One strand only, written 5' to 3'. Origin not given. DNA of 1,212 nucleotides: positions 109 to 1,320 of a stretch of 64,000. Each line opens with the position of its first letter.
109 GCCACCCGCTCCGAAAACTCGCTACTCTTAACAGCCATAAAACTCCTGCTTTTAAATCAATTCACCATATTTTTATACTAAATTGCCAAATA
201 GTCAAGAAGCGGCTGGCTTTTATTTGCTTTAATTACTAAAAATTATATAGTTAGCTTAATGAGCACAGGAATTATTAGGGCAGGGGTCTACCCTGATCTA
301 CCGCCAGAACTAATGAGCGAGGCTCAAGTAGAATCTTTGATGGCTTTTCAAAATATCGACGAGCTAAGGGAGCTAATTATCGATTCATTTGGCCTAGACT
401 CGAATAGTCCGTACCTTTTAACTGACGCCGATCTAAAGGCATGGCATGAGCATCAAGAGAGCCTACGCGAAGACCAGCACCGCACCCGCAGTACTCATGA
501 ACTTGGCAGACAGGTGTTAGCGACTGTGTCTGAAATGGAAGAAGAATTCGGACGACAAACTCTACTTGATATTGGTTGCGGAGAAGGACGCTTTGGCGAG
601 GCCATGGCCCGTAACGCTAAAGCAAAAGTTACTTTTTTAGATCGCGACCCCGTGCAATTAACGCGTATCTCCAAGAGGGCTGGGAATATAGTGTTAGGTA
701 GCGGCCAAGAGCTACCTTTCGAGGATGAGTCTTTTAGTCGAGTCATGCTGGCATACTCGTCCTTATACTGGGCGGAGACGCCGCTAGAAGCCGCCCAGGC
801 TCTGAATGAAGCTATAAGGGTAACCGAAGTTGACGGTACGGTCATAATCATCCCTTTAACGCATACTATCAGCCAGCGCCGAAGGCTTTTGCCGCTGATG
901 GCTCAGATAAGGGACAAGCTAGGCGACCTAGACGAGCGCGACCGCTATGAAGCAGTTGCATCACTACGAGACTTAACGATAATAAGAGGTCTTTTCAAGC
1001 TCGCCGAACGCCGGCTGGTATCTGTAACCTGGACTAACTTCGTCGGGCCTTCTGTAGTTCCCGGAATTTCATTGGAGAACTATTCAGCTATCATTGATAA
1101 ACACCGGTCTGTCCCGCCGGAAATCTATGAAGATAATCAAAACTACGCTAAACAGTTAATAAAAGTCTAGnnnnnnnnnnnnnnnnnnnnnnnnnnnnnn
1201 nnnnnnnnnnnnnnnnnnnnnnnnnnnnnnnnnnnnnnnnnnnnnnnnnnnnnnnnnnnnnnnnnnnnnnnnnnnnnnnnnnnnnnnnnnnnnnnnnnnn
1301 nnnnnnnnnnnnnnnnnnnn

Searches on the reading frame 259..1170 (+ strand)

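Call 27: search_protein_families(library=pfam, proteins=[window:259-1170:+])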
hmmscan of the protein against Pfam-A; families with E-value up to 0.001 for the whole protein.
window:259-1170:+ (303 aa): 6 families
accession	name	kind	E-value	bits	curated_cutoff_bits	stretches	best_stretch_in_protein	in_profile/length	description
PF08241.18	Methyltransf_11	-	5.4e-13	49.8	21.2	1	103-197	1-95/95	Methyltransferase domain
PF13649.12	Methyltransf_25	-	6.6e-13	49.6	27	1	103-193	2-97/97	Methyltransferase domain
PF13847.12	Methyltransf_31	-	1.5e-06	28.4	27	1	101-199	6-111/145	Methyltransferase domain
PF08242.18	Methyltransf_12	-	3.7e-05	24.8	30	1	103-158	1-57/98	Methyltransferase domain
PF01209.24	Ubie_methyltran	-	6.4e-05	22.9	20.1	1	93-204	42-158/233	ubiE/COQ5 methyltransferase family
PF13489.12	Methyltransf_23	-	0.0003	21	27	1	83-183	6-105/164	Methyltransferase domain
